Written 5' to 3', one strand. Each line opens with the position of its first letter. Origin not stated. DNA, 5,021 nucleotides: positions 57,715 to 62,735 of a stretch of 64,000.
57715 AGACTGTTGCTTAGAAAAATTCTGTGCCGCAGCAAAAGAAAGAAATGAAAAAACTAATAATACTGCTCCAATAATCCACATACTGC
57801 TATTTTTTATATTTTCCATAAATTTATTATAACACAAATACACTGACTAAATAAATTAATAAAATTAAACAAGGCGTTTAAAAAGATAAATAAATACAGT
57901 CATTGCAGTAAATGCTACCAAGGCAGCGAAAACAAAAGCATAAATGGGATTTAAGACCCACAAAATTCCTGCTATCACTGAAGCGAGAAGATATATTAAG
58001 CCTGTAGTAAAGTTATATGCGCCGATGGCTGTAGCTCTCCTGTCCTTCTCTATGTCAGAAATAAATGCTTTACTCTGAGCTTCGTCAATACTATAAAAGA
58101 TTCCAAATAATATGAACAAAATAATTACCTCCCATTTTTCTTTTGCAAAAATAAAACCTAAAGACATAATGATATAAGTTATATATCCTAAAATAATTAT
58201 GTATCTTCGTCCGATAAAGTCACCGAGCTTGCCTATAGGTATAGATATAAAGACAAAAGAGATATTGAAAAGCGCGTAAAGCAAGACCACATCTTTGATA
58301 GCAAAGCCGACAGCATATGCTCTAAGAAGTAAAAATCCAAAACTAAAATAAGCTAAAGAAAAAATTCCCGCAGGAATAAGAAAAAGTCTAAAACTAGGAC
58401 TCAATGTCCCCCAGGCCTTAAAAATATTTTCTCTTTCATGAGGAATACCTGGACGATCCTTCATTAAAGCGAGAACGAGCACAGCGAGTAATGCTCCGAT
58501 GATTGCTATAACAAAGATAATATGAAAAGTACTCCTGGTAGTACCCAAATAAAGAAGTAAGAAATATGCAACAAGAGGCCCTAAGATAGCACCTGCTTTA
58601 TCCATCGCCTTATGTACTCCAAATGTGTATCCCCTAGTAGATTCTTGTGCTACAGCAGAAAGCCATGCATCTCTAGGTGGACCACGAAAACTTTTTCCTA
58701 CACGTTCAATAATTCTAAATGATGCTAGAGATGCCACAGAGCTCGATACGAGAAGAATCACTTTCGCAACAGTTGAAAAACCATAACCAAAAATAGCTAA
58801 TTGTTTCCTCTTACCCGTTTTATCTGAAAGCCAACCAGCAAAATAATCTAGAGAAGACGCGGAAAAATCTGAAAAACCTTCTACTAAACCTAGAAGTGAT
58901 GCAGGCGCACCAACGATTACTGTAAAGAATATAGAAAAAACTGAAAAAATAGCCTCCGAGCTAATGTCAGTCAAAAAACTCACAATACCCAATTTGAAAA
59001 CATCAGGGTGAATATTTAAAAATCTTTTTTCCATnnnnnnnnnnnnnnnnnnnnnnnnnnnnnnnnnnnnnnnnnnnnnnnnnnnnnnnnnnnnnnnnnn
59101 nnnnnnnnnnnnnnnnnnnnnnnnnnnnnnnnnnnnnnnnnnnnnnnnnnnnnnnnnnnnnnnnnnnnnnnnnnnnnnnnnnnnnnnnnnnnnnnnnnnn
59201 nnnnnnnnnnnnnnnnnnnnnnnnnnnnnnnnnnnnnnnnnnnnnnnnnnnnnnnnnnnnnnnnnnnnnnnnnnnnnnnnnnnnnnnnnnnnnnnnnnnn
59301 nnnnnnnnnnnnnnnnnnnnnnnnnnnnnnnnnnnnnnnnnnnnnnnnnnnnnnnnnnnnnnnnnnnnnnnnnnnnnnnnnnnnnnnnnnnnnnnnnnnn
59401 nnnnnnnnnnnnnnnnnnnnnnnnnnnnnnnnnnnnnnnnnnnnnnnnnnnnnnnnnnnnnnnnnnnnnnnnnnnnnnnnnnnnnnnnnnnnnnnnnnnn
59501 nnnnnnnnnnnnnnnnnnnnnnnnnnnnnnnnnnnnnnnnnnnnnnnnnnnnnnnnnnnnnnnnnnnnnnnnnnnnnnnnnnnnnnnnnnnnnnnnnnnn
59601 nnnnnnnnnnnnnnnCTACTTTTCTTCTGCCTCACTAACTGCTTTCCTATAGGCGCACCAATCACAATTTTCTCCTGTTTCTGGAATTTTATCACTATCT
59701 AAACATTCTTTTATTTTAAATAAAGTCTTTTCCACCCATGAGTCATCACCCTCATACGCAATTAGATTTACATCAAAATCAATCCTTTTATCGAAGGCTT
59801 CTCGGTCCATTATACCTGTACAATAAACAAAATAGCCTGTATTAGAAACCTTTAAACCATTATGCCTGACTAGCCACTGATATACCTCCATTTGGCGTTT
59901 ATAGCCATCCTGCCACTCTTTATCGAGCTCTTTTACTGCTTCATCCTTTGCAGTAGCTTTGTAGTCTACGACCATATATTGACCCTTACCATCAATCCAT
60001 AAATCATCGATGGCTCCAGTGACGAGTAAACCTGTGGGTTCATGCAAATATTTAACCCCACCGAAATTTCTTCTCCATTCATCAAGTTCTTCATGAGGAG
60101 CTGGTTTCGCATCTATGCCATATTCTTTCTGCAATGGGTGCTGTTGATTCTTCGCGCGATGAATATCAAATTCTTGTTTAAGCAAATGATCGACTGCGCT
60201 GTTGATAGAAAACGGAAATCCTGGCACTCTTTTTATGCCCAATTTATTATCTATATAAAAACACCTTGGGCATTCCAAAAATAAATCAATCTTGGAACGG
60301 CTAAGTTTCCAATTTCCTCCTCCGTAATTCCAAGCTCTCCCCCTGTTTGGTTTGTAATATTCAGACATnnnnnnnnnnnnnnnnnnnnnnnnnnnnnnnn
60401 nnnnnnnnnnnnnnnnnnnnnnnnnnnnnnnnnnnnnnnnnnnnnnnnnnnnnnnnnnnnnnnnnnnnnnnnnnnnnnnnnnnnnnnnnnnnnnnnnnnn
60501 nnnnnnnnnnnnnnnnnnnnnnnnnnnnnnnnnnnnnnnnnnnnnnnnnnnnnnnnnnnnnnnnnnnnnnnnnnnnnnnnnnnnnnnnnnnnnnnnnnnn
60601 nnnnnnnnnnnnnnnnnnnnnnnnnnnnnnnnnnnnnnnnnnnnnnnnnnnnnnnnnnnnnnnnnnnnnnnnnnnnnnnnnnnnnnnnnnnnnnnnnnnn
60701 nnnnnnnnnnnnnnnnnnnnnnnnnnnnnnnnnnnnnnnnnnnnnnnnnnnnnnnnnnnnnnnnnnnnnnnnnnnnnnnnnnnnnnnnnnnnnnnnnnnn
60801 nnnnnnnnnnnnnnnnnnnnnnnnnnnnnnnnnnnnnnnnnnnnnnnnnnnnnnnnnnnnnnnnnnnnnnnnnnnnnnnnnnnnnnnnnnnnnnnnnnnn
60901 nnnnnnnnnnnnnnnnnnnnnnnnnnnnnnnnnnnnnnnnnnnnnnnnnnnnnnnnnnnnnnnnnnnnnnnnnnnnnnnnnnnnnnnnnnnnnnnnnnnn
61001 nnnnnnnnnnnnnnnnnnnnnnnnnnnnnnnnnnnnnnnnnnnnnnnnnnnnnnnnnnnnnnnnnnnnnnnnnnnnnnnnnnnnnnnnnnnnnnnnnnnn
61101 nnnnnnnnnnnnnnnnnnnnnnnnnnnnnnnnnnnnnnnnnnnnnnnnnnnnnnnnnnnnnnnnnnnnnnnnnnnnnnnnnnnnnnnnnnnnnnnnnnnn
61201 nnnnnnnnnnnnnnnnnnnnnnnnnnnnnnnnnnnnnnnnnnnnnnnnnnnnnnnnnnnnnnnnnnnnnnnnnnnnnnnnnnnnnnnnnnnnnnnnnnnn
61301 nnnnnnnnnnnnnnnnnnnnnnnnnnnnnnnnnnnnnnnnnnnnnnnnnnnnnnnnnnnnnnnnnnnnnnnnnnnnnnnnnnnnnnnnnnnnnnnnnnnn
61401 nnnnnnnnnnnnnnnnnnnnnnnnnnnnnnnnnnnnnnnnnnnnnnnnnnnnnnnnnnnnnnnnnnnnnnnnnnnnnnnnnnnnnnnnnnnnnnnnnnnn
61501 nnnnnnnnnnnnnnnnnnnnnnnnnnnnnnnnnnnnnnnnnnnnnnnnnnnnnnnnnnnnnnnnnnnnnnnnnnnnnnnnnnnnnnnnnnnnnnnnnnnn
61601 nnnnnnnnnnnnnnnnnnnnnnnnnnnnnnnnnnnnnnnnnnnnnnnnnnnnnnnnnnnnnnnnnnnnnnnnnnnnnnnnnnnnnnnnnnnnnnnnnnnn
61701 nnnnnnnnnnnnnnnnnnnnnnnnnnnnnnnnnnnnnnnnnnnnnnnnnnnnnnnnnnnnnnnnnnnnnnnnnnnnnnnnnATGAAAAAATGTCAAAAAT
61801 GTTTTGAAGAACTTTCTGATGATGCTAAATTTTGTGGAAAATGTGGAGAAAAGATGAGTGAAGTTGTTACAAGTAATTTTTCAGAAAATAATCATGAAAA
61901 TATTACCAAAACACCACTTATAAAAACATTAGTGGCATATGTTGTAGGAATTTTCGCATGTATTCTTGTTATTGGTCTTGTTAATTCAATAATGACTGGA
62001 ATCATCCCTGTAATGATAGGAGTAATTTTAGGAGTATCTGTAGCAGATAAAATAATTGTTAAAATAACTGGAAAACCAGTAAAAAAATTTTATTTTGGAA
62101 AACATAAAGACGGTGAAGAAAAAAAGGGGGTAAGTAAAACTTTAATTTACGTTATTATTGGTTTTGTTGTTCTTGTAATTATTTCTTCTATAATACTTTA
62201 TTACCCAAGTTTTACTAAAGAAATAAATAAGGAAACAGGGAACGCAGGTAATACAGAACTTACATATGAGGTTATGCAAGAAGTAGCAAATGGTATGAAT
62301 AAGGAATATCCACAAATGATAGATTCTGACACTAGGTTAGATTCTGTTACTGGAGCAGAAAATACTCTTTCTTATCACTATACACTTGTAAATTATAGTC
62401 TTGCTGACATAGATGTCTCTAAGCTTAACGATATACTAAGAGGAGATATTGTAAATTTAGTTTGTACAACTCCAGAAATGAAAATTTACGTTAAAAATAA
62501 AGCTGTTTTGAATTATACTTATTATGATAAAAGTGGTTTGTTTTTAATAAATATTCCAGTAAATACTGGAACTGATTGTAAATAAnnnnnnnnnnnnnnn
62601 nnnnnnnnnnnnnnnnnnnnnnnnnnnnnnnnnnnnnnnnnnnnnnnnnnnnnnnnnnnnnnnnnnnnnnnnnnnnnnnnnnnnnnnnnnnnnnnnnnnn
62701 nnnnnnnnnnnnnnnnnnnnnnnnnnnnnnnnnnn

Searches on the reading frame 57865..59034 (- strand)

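Call 75: search_protein_families(library=pfam, proteins=[window:57865-59034:-], max_evalue=0.001)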
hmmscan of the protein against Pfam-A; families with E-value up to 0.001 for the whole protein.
window:57865-59034:- (389 aa): 3 families
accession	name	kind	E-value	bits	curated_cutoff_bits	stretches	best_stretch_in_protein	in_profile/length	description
PF07690.21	MFS_1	-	2.4e-36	125.8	33.4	2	16-236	2-225/347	Major Facilitator Superfamily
PF00083.30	Sugar_tr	-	1.8e-05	24.3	22.3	1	64-191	64-191/452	Sugar (and other) transporter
PF13347.12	MFS_2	-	2.1e-05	23.7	27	1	24-313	11-327/427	MFS/sugar transport protein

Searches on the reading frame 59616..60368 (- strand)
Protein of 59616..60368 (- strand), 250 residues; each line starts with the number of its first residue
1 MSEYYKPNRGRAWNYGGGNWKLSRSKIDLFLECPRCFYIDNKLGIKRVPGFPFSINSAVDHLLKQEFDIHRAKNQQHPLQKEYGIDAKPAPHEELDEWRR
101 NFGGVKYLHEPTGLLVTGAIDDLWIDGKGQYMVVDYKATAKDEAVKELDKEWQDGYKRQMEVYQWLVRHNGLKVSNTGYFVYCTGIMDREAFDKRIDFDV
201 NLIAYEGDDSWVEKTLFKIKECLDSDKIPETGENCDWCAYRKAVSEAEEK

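Call 75: search_protein_families(library=pfam, proteins=[window:59616-60368:-], max_evalue=0.001)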
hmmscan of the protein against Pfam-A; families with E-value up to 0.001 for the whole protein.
window:59616-60368:- (250 aa): 1 family
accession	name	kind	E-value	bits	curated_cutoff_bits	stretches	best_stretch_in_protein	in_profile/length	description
PF12705.13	PDDEXK_1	-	9.3e-14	52.4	22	1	94-242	99-244/247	PD-(D/E)XK nuclease superfamily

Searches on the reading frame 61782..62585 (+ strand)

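Call 75: search_protein_families(library=pfam, proteins=[window:61782-62585:+], max_evalue=0.001)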
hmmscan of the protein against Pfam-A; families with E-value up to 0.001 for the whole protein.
window:61782-62585:+ (267 aa): 2 families
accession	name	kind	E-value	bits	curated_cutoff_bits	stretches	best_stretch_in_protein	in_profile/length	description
PF13240.11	Zn_Ribbon_1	-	3e-05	24.1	25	1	3-24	1-22/23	zinc-ribbon domain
PF12773.13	DZR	-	5e-05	23.8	27.3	1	4-26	1-23/45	Double zinc ribbon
